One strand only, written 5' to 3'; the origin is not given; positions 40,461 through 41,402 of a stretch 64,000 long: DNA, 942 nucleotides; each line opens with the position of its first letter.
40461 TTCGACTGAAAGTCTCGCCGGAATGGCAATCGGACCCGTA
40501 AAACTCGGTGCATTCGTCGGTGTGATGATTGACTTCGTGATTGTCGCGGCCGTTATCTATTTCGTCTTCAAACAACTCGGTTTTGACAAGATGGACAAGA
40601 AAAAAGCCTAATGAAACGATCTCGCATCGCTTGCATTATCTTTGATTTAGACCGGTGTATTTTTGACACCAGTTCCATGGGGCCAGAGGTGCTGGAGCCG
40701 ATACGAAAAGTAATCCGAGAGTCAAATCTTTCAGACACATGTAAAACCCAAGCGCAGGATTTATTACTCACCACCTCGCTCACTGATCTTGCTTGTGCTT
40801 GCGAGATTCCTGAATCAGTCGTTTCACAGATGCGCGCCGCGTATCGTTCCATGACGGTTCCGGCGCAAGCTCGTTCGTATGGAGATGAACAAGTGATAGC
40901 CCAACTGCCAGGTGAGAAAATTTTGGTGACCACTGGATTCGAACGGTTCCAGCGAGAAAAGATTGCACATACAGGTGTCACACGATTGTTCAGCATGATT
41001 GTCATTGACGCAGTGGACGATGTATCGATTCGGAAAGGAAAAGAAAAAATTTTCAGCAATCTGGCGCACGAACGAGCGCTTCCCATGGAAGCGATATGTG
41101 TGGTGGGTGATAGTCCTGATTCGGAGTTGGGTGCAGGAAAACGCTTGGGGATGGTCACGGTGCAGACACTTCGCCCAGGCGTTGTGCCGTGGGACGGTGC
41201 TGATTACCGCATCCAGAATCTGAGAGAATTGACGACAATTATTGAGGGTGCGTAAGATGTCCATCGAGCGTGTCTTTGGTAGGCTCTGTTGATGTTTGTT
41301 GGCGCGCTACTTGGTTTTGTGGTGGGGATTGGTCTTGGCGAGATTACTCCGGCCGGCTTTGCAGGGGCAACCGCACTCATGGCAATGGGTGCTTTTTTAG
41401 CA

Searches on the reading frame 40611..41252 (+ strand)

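Call 59: search_protein_families(library=pfam, proteins=[window:40611-41252:+], max_evalue=0.001)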
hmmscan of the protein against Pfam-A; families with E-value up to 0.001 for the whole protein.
window:40611-41252:+ (214 aa): 3 families
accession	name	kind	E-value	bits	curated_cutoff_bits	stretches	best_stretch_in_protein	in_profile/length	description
PF13419.12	HAD_2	-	4.7e-08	33.8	23.8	1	9-184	1-176/178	Haloacid dehalogenase-like hydrolase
PF00702.32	Hydrolase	-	2e-06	28.8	26.4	1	103-180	117-191/191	haloacid dehalogenase-like hydrolase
PF13242.12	Hydrolase_like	-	0.00075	19.8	22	0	142-186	4-48/75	HAD-hyrolase-like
